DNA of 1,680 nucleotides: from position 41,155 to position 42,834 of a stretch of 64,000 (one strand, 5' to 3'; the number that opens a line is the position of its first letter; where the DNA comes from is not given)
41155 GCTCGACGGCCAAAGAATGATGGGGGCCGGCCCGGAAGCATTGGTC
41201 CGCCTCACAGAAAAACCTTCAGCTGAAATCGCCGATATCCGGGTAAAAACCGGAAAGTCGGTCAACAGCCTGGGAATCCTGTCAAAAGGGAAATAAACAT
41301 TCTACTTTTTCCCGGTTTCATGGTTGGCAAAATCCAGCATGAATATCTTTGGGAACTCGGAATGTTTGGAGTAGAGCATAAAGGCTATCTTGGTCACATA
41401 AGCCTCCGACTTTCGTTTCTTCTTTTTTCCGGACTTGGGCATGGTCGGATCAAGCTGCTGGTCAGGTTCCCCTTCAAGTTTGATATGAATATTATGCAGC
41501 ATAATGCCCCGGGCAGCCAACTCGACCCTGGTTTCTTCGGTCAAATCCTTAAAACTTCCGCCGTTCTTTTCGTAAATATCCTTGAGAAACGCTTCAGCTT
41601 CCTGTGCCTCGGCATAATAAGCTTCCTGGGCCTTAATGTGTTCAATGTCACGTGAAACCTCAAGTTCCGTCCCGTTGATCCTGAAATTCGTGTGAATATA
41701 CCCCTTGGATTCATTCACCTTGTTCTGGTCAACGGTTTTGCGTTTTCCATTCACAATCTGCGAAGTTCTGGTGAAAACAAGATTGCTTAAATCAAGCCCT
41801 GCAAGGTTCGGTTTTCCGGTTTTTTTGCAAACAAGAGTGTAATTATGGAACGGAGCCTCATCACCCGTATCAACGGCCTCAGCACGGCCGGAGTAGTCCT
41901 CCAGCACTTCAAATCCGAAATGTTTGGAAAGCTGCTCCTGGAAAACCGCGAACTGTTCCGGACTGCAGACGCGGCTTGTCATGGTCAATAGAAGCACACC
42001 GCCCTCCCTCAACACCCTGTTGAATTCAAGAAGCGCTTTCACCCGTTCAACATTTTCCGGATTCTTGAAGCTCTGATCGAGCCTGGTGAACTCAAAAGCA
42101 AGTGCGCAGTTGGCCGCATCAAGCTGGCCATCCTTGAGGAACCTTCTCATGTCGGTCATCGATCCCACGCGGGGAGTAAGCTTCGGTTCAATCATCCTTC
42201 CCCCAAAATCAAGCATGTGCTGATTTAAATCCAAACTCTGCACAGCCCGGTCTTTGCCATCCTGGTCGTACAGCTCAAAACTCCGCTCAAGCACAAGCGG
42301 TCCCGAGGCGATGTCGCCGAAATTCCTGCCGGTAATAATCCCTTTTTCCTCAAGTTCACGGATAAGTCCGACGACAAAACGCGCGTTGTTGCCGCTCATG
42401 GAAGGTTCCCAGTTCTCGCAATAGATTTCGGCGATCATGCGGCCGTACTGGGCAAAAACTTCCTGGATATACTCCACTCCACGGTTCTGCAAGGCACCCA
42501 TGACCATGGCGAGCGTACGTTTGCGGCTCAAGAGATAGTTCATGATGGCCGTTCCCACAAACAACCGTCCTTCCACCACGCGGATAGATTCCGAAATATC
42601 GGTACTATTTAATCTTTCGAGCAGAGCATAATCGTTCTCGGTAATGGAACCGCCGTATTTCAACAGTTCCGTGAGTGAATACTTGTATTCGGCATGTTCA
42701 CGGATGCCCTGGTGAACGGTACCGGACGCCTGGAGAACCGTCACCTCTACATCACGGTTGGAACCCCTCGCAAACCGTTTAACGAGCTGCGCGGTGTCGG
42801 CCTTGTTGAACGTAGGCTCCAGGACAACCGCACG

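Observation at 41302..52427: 11.1-kb operon of three paralogous giant coiled-coil proteins plus an SNF2-helicase/methyltransferase fusion: candidate undescribed system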

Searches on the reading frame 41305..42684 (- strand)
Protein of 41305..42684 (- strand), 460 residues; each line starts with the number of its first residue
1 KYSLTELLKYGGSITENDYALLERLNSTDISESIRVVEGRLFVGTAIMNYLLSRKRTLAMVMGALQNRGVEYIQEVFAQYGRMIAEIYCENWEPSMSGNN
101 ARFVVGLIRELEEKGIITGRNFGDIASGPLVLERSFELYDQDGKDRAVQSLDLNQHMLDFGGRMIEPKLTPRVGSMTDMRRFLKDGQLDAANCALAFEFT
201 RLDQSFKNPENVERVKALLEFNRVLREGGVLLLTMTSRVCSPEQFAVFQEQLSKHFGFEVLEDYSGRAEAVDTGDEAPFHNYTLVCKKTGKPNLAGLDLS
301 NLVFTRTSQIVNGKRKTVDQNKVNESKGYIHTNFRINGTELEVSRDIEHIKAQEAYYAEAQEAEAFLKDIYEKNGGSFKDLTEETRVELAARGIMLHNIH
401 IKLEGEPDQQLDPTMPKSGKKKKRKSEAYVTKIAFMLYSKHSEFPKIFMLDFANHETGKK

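Call 80: predict_structure(alignment_id=A7)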
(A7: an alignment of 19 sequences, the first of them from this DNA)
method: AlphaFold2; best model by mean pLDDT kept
length: 460 residues; sequences in the alignment: 19
mean_pLDDT: 79.0   pTM: 0.70
mean pLDDT of the five models: 79.0, 78.9, 77.8, 75.8, 75.5
residues with pLDDT >= 90: 184; 70-90: 151; 50-70: 56; < 50: 69
segments of 3 or more residues with pLDDT < 50: 1-7, 11-13, 23-33, 308-324, 405-426, 457-460
pLDDT, mean of each block of 10 residues (from residue 1): 46 50 47 52 58 72 83 86 85 84 94 95 93 85 86 91 84 95 97 93 89 96 98 90 94 98 94 69 96 95 71 44 57 91 74 83 93 89 92 86 48 41 51 86 78 57
secondary structure, 60 per line:
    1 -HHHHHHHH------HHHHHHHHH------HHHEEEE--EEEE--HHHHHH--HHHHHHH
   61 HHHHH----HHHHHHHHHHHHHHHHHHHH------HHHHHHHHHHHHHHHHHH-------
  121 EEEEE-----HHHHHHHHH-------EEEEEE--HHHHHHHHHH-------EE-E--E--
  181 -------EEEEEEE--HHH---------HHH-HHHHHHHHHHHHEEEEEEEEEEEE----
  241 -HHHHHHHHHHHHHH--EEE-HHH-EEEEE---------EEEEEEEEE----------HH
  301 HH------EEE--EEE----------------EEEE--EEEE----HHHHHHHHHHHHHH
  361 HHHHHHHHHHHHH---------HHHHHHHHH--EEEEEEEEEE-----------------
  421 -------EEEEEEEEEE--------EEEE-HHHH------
elements in order: H2-9 H16-24 E34-37 E40-43 H46-51 H54-65 H70-89 H96-113 E121-125 H131-139 E147-152 H155-164 E188-194 H213-224 E225-236 H242-255 E258-260 E266-270 E280-288 H299-302 E309-311 E314-316 E333-336 E339-342 H347-373 H383-391 E394-403 E428-437 E446-449 H451-454

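Call 84: fold_search(model_id=the predicted structure, library=pdb)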
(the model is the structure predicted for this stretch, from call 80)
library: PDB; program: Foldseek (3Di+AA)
matches with E <= 10: 1648; with E <= 0.001: 587
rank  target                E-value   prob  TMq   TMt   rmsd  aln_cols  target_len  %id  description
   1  2zfu_B                1.8e-09  1.00  0.36  0.72   4.4       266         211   17  Structure of the methyltransferase-like domain of nucleomethylin (released 2008-12-02)
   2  8gdu                  8.5e-09  1.00  0.29  0.68   4.7       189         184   18  Crystal structure of a mutant methyl transferase from Methanosarcina acetivorans, Northeast Structural Genomics Consorti (released 2024-01-24)
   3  2zfu_A                9.5e-09  1.00  0.35  0.72   3.7       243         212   18  Structure of the methyltransferase-like domain of nucleomethylin (released 2008-12-02)
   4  3l8d                  6.0e-08  1.00  0.27  0.57   5.9       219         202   16  Crystal structure of methyltransferase from Bacillus Thuringiensis (released 2010-01-12)
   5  6g4w_q                8.5e-08  1.00  0.29  0.61   5.1       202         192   20  Cryo-EM structure of a late human pre-40S ribosomal subunit - State A (released 2018-06-06)
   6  1y8c                  1.1e-07  1.00  0.22  0.39  15.4       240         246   14  Crystal structure of a S-adenosylmethionine-dependent methyltransferase from Clostridium acetobutylicum ATCC 824 (released 2004-12-28)
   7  2p8j_B                1.4e-07  1.00  0.28  0.57   5.3       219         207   16  Crystal structure of S-adenosylmethionine-dependent methyltransferase (NP_349143.1) from Clostridium acetobutylicum at (released 2007-04-24)
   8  4qtt_D                1.5e-07  1.00  0.27  0.64   5.9       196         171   16  Structure of S. cerevisiae Bud23-Trm112 complex involved in formation of m7G1575 on 18S rRNA (apo-form) (released 2014-12-24)
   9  2p8j_A                1.7e-07  1.00  0.27  0.54   6.2       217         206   18  Crystal structure of S-adenosylmethionine-dependent methyltransferase (NP_349143.1) from Clostridium acetobutylicum at (released 2007-04-24)
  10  8ys9_B                1.9e-07  1.00  0.31  0.63   6.8       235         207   16  Crystal structure of Phosphatidylethanolamine N-methyltransferase from R. thermophilum complexed with DMPE and SAH (released 2024-10-16)
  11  5m58_B                1.9e-07  1.00  0.27  0.51   8.2       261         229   14  Crystal structure of CouO, a C-methyltransferase from Streptomyces rishiriensis (released 2017-02-15)
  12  5m58_A                2.1e-07  1.00  0.28  0.52   7.4       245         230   13  Crystal structure of CouO, a C-methyltransferase from Streptomyces rishiriensis (released 2017-02-15)
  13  9gdj_A                2.1e-07  1.00  0.26  0.43  12.4       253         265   16  C-Methyltransferase SgMT from Streptomyces griseoviridis (released 2025-02-19)
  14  4nec_C                2.2e-07  1.00  0.27  0.49   8.3       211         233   14  Conversion of a Disulfide Bond into a Thioacetal Group during Echinomycin Biosynthesis (released 2014-01-15)
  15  4qtu_B                2.5e-07  1.00  0.29  0.61   4.9       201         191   17  Structure of S. cerevisiae Bud23-Trm112 complex involved in formation of m7G1575 on 18S rRNA (SAM bound form) (released 2014-12-24)
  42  4qtu_D                1.1e-06  1.00  0.26  0.58   6.3       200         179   16  Structure of S. cerevisiae Bud23-Trm112 complex involved in formation of m7G1575 on 18S rRNA (SAM bound form) (released 2014-12-24)
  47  4qtt_B                1.3e-06  1.00  0.25  0.56   6.5       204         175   18  Structure of S. cerevisiae Bud23-Trm112 complex involved in formation of m7G1575 on 18S rRNA (apo-form) (released 2014-12-24)
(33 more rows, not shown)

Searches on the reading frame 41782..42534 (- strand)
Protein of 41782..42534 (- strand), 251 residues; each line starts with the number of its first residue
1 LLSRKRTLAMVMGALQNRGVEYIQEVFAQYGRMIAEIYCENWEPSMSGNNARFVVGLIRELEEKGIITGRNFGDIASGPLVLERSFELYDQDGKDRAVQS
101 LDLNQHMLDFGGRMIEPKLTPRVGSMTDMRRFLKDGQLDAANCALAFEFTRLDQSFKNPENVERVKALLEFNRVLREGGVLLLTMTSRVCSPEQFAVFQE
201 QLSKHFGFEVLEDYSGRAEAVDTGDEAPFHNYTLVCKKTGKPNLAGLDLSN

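Call 46: search_solved_structures(query=A5, max_evalue=1, show_alignments=2)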
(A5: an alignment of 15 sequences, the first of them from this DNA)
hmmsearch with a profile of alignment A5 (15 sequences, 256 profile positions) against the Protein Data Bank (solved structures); distinct sequences matched with E-value up to 1: 23.
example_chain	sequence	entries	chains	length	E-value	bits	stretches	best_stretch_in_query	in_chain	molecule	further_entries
8rdl_A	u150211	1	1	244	0.00091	21.6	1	63-156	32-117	ToxA protein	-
6mro_A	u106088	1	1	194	0.0014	21.1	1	59-158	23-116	methyl transferase from Methanosarcina acetivorans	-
5je3_A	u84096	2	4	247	0.0021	20.5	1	64-158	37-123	Methyl transferase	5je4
5jdy_A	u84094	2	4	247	0.0021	20.5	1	64-158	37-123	Methyl transferase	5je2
5jdz_A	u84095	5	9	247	0.0021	20.5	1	64-158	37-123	Methyl transferase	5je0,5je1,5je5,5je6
8gdu_A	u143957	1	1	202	0.0021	20.5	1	59-158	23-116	Methyltransferase domain-containing protein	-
3dlc_A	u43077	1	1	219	0.0039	19.6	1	66-146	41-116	Putative S-adenosyl-L-methionine-dependent Methyltransferase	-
1ve3_A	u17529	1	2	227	0.0052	19.2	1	53-147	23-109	hypothetical protein PH0226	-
5doo_A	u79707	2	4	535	0.008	18.5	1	68-159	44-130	protein lysine methyltransferase 2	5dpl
3mgg_A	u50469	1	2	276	0.012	17.9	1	56-165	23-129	Methyltransferase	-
1y8c_A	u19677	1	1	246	0.022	17.1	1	70-150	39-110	S-adenosylmethionine-dependent methyltransferase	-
3g5t_A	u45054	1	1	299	0.025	16.9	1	73-160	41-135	Trans-aconitate 3-methyltransferase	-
1vl5_A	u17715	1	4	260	0.052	15.9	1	69-186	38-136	unknown conserved protein BH2331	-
5mgz_A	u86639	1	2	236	0.068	15.5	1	61-153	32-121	8-demethylnovobiocic acid C(8)-methyltransferase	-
2zfu_A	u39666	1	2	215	0.16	14.3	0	154-217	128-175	Cerebral protein 1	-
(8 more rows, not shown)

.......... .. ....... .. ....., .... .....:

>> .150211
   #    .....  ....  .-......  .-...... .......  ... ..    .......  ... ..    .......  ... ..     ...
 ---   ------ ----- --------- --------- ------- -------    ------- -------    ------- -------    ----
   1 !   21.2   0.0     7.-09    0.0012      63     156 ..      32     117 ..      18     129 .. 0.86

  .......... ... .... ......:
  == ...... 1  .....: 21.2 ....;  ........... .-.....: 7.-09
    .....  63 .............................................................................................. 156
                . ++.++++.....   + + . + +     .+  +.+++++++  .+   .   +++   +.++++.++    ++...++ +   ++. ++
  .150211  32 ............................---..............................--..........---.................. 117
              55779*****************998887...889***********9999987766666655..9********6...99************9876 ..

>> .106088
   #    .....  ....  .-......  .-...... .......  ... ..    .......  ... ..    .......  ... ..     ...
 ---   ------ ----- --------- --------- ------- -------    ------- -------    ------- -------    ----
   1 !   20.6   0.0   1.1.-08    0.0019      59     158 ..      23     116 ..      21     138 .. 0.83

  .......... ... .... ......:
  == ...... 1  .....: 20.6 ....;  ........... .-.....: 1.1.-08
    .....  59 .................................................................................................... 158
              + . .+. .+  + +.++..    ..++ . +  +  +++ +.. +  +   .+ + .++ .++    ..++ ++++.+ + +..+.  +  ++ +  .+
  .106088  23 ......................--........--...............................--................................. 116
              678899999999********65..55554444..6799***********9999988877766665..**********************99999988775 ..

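Call 47: search_protein_families(library=pfam, alignment_id=A5, max_evalue=0.01)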
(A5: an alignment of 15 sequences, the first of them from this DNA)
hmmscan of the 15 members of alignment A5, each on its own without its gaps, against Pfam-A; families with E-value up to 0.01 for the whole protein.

A. member 1, seq(251 aa): 3 families
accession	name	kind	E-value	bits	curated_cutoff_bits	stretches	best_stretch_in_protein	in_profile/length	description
PF08241.18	Methyltransf_11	-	3.5e-05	24.8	21.2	1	93-182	18-94/95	Methyltransferase domain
PF01209.24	Ubie_methyltran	-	0.00078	19.3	20.1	1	67-194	46-162/233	ubiE/COQ5 methyltransferase family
PF13649.12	Methyltransf_25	-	0.0094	17.1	27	0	94-179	20-97/97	Methyltransferase domain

B. families by the number of members that match (of 15 scanned): 7 families
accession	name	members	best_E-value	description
PF08241.18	Methyltransf_11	14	8.2e-10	Methyltransferase domain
PF13847.12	Methyltransf_31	10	5.5e-09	Methyltransferase domain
PF13649.12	Methyltransf_25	10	2.4e-07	Methyltransferase domain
PF01209.24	Ubie_methyltran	9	1.1e-07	ubiE/COQ5 methyltransferase family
PF08242.18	Methyltransf_12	5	2.2e-05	Methyltransferase domain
PF01728.25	FtsJ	1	0.00032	FtsJ-like methyltransferase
PF06325.19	PrmA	1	0.0016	Ribosomal protein L11 methyltransferase (PrmA)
